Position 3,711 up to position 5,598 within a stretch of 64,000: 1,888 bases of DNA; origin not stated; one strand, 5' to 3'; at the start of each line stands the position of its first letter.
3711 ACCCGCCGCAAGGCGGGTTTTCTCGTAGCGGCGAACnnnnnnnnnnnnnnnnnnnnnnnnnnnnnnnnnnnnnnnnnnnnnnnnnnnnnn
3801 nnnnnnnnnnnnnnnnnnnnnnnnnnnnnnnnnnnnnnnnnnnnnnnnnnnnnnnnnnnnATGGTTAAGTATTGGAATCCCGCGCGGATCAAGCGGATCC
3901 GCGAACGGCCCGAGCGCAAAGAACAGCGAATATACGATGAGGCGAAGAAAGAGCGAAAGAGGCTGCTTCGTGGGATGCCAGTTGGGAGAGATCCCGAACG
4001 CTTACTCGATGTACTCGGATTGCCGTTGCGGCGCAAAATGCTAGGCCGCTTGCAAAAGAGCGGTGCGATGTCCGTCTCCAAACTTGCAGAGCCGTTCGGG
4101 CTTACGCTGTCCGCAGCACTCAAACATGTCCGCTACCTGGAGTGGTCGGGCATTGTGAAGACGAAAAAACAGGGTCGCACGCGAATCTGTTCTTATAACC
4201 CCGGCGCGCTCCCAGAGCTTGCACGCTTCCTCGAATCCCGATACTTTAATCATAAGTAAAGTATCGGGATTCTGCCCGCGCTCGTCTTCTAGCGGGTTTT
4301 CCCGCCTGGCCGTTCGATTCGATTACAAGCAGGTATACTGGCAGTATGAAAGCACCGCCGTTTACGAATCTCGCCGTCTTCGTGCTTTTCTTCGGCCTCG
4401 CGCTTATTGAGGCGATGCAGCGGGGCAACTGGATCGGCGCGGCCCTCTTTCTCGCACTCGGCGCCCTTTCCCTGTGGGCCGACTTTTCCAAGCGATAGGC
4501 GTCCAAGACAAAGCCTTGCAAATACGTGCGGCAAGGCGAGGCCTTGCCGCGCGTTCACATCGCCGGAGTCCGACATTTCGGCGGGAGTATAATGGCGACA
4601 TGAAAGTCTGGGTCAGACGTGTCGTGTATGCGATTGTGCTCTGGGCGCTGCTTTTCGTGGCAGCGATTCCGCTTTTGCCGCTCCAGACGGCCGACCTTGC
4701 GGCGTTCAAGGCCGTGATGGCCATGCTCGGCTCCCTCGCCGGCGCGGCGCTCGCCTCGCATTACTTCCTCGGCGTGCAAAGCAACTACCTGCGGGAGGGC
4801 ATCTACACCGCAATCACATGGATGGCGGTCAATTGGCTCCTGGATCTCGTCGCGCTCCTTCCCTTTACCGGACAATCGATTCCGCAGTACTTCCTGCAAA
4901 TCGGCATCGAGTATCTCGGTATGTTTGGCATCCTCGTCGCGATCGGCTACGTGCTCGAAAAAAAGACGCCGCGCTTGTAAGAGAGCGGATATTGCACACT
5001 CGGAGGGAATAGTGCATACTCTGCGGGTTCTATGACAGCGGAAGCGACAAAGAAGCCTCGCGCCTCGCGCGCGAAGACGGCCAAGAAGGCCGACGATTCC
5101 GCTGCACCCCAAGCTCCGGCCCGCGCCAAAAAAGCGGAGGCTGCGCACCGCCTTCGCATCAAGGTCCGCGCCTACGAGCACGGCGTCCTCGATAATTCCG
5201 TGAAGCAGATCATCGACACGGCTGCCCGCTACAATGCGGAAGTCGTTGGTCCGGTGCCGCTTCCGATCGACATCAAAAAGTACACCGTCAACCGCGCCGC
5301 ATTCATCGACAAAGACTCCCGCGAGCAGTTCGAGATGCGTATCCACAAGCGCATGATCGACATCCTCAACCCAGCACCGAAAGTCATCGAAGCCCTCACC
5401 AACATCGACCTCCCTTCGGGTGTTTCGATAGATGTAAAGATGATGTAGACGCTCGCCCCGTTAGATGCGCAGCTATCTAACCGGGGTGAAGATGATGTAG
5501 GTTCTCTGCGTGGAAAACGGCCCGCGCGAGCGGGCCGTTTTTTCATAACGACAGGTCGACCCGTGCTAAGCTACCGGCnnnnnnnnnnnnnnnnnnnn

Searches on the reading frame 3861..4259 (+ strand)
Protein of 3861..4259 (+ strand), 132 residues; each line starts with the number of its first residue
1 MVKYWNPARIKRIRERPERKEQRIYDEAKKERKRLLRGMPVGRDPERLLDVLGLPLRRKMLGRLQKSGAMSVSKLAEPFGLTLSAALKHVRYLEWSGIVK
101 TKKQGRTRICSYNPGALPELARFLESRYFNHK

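Call 49: search_protein_families(library=pfam, proteins=[window:3861-4259:+])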
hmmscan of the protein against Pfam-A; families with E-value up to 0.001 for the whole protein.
window:3861-4259:+ (132 aa): 3 families
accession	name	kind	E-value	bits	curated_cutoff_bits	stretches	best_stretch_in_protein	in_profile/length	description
PF12840.13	HTH_20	-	1.2e-06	28.8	27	1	55-100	4-49/51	Helix-turn-helix domain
PF25212.1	HVO_A0114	-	0.0002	21.5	27.6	1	44-108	12-75/84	HVO_A0114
PF13412.12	HTH_24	-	0.00092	19.2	21.9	0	56-100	4-48/48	Winged helix-turn-helix DNA-binding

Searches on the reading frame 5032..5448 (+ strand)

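Call 49: search_protein_families(library=pfam, proteins=[window:5032-5448:+])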
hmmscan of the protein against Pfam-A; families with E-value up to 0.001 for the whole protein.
window:5032-5448:+ (138 aa): 1 family
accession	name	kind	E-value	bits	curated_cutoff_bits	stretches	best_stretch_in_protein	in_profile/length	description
PF00338.27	Ribosomal_S10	-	1.5e-30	105.8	21.2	1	42-136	1-98/98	Ribosomal protein S10p/S20e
